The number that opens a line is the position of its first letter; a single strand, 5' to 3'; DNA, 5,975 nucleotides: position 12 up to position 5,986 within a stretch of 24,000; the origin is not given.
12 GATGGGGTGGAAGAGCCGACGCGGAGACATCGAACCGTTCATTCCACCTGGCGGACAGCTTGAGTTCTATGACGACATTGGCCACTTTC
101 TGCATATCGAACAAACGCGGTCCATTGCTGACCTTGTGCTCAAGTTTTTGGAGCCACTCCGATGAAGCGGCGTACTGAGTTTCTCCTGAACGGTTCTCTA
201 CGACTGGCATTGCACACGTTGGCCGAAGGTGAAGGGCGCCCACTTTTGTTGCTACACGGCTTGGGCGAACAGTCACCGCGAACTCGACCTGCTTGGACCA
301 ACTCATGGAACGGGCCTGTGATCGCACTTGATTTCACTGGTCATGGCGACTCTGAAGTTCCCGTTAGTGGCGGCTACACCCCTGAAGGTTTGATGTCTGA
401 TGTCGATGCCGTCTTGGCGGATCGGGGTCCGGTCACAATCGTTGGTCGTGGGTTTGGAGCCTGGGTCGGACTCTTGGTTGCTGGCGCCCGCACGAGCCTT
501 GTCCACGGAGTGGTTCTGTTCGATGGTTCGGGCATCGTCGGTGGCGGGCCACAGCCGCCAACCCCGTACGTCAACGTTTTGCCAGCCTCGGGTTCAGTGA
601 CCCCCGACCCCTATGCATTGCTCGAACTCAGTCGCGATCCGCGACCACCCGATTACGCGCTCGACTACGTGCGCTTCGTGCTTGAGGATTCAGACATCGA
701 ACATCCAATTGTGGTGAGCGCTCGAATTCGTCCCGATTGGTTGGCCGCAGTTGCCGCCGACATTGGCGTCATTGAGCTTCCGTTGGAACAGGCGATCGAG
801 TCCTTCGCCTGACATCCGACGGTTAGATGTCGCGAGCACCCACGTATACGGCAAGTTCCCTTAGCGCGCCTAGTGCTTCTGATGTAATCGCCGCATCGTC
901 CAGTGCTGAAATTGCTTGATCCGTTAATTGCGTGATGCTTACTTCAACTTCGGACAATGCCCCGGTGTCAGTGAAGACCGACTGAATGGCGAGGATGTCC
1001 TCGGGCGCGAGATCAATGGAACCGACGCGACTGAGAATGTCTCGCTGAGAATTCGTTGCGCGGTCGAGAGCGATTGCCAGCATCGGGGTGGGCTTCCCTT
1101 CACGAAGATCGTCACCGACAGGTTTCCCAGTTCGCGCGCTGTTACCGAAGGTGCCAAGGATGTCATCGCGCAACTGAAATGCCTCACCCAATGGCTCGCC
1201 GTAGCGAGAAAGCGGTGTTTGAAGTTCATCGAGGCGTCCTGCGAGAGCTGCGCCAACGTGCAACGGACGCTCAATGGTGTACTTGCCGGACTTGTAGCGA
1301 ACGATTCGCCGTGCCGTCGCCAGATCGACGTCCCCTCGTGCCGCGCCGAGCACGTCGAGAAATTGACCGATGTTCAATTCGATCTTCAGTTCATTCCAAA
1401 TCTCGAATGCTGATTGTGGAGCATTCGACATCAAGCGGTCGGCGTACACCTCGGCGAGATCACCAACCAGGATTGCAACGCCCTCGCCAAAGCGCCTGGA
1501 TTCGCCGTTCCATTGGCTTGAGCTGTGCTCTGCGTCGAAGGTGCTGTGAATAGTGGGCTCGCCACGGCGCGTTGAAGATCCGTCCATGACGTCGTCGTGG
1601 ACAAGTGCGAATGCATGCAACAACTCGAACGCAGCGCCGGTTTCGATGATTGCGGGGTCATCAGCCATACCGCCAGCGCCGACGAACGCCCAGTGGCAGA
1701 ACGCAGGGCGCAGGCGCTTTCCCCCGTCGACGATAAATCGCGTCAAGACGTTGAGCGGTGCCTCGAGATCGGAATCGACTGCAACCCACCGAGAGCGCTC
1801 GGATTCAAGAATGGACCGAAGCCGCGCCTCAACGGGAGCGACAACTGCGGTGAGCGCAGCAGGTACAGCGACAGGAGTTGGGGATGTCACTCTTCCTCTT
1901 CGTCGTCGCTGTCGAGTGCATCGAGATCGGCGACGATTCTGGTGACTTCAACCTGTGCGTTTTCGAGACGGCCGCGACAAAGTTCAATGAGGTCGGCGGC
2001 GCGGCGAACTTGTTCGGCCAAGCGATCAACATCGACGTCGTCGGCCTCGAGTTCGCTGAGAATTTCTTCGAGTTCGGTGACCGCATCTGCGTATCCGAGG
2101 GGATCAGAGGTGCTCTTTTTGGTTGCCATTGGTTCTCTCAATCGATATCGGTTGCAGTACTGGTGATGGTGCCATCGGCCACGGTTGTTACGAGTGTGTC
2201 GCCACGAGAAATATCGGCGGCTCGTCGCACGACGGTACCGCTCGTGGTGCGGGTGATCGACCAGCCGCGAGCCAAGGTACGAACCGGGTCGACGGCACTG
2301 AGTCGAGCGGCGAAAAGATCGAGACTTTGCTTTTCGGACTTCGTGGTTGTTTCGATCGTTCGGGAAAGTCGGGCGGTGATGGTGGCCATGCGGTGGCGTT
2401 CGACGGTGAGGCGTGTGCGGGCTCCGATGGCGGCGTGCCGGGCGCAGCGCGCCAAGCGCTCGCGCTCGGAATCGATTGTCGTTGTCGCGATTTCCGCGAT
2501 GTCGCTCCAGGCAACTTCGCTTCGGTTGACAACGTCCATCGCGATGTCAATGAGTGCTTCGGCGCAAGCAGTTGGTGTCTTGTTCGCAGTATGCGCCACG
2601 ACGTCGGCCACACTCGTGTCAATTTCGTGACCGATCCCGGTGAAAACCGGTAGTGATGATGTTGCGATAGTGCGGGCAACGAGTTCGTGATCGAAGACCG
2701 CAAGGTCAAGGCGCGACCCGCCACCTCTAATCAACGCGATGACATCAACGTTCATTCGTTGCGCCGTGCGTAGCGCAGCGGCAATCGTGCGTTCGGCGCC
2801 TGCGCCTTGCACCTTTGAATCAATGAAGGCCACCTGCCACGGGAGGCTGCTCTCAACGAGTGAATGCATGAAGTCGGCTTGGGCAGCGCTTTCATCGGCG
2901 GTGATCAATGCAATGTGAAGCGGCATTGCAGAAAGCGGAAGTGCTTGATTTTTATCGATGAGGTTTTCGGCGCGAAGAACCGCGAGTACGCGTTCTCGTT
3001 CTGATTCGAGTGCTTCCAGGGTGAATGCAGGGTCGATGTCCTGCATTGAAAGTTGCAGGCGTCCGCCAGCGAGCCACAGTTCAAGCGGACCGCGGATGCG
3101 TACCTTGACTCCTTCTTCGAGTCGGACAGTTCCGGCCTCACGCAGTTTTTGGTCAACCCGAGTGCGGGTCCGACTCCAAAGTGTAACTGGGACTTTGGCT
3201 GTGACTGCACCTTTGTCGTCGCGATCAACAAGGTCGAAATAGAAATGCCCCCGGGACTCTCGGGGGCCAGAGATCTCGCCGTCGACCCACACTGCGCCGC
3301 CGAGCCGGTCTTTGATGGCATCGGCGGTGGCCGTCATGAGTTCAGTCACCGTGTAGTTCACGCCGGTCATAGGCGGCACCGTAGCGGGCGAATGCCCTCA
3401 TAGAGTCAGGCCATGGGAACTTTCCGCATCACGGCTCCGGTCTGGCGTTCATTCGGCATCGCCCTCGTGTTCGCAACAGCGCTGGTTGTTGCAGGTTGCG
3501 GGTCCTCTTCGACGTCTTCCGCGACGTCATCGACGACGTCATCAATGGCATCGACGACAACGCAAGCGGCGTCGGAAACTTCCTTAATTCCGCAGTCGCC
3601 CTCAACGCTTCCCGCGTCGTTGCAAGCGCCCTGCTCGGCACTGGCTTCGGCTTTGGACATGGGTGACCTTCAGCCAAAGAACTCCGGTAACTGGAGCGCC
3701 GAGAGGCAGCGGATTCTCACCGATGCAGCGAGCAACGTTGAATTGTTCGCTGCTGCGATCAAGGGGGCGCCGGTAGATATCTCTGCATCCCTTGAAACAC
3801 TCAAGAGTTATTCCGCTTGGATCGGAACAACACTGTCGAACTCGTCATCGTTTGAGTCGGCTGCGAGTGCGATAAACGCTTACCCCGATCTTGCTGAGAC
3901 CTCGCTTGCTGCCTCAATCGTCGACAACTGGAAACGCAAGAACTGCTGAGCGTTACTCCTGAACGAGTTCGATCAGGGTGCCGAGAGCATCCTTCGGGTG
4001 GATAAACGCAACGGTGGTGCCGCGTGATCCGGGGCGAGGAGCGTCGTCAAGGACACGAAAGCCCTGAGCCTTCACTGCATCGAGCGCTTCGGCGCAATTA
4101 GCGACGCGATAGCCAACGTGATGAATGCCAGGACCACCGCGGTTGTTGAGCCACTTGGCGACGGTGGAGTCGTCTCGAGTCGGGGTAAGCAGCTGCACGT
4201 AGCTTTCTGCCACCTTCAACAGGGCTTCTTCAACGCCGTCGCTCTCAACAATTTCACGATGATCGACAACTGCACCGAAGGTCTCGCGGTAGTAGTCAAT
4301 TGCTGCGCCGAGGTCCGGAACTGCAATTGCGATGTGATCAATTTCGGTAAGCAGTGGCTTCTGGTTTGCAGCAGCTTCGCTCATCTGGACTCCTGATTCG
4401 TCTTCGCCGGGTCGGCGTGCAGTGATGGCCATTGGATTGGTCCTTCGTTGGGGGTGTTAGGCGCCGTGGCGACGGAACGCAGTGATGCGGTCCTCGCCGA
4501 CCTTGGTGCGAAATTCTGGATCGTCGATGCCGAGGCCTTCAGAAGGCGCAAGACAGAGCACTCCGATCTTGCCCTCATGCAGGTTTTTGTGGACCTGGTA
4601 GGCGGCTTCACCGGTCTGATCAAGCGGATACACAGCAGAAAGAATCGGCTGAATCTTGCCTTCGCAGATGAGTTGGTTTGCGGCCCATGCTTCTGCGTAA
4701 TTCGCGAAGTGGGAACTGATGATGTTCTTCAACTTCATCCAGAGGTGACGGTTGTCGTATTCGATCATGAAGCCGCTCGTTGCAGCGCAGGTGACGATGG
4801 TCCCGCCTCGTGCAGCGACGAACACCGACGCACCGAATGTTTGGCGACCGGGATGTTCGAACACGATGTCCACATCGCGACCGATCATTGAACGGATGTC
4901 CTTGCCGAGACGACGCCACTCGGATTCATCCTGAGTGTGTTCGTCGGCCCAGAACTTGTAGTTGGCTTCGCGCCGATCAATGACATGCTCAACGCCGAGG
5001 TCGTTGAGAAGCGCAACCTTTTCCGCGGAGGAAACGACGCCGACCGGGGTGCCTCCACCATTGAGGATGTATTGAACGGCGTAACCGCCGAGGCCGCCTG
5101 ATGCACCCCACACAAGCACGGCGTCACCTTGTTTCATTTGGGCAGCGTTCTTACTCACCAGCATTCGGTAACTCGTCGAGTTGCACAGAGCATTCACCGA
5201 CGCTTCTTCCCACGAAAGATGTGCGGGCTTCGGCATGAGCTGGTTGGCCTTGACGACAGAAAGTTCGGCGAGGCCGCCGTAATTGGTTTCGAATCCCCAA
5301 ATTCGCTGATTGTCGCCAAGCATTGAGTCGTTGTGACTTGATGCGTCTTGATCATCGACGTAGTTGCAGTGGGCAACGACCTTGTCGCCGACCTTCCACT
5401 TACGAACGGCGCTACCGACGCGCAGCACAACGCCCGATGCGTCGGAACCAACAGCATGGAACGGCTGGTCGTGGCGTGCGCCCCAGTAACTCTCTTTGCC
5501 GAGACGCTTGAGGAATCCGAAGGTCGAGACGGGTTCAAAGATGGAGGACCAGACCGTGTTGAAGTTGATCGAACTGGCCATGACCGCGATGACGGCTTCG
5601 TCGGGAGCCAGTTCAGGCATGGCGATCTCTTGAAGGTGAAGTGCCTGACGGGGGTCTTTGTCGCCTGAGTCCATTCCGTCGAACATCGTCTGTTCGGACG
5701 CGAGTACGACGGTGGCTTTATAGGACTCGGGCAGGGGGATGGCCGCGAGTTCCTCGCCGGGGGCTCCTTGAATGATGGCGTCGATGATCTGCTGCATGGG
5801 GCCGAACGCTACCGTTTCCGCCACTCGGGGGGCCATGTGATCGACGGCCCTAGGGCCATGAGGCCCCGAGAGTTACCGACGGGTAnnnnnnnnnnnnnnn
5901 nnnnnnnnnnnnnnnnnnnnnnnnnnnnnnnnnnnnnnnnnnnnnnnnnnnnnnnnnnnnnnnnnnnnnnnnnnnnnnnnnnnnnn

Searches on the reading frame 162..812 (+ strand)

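Call 11: search_protein_families(library=pfam, proteins=[window:162-812:+], max_evalue=0.001)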
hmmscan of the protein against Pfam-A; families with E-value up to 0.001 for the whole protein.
window:162-812:+ (216 aa): 1 family
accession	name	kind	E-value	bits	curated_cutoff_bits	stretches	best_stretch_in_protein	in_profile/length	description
PF12697.13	Abhydrolase_6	-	9e-09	36.7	26.3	1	28-170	1-135/217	Alpha/beta hydrolase family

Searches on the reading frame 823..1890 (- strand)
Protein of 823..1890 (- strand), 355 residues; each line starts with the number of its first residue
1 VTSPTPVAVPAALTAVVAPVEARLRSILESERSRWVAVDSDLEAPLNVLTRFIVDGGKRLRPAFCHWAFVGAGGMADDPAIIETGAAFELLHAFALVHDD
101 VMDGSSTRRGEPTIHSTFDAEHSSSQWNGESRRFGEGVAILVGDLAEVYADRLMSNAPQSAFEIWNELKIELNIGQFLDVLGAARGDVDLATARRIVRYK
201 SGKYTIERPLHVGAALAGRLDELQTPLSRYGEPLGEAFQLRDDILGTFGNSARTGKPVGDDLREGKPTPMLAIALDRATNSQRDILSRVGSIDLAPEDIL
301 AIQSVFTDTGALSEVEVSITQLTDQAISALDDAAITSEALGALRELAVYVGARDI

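Call 11: search_protein_families(library=pfam, proteins=[window:823-1890:-], max_evalue=0.001)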
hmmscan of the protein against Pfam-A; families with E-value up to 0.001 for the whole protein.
window:823-1890:- (355 aa): 1 family
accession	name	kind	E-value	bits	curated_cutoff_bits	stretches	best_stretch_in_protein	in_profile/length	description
PF00348.22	polyprenyl_synt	-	4.2e-52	177.3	27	1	50-288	9-232/251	Polyprenyl synthetase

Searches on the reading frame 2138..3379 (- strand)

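Call 11: search_protein_families(library=pfam, proteins=[window:2138-3379:-], max_evalue=0.001)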
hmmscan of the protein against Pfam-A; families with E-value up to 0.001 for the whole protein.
window:2138-3379:- (413 aa): 2 families
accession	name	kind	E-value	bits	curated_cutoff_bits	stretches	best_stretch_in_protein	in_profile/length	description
PF02601.20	Exonuc_VII_L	-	1.4e-63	215.7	35.9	2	140-350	1-211/315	Exonuclease VII, large subunit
PF13742.12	tRNA_anti_2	-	3.7e-17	62.8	27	1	9-116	1-95/95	OB-fold nucleic acid binding domain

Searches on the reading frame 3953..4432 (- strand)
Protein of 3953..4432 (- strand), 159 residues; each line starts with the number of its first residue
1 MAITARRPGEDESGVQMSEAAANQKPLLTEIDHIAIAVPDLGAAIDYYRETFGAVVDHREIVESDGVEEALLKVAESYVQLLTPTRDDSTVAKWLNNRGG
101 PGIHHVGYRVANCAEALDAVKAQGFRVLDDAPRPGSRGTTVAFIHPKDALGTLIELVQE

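Call 11: search_protein_families(library=pfam, proteins=[window:3953-4432:-], max_evalue=0.001)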
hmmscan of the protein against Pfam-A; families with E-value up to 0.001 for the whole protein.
window:3953-4432:- (159 aa): 3 families
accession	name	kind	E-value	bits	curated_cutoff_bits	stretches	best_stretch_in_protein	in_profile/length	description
PF13669.12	Glyoxalase_4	-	5.1e-22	78.7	27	1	32-143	1-109/109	Glyoxalase/Bleomycin resistance protein/Dioxygenase superfamily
PF00903.31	Glyoxalase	-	2.3e-14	54.2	20.6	1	31-156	2-121/121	Glyoxalase/Bleomycin resistance protein/Dioxygenase superfamily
PF13468.12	Glyoxalase_3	-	5.1e-09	36.9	25.1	1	31-130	1-102/176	Glyoxalase-like domain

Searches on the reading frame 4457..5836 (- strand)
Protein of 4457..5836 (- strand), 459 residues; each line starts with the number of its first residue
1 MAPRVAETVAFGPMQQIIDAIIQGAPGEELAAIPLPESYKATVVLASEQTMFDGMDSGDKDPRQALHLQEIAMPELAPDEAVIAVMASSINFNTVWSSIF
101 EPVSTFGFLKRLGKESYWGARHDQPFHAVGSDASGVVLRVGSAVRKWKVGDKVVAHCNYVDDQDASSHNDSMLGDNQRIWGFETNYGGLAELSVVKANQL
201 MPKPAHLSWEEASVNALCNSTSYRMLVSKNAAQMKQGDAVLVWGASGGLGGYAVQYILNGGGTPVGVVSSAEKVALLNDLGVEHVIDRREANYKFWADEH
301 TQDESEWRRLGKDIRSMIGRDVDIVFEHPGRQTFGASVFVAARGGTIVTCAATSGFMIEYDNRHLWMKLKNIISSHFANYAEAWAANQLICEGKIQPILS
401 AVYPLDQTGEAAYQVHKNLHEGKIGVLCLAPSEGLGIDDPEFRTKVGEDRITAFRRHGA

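Call 11: search_protein_families(library=pfam, proteins=[window:4457-5836:-], max_evalue=0.001)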
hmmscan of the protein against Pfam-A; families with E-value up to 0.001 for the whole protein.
window:4457-5836:- (459 aa): 3 families
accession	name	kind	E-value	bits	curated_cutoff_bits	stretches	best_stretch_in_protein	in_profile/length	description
PF00107.32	ADH_zinc_N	-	1.9e-15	57.4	31.8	1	248-384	1-120/129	Zinc-binding dehydrogenase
PF08240.17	ADH_N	-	3.6e-14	53.3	23.5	1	78-204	2-103/104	Alcohol dehydrogenase GroES-like domain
PF13602.12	ADH_zinc_N_2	-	4.8e-09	37.7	27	1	281-424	2-132/134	Zinc-binding dehydrogenase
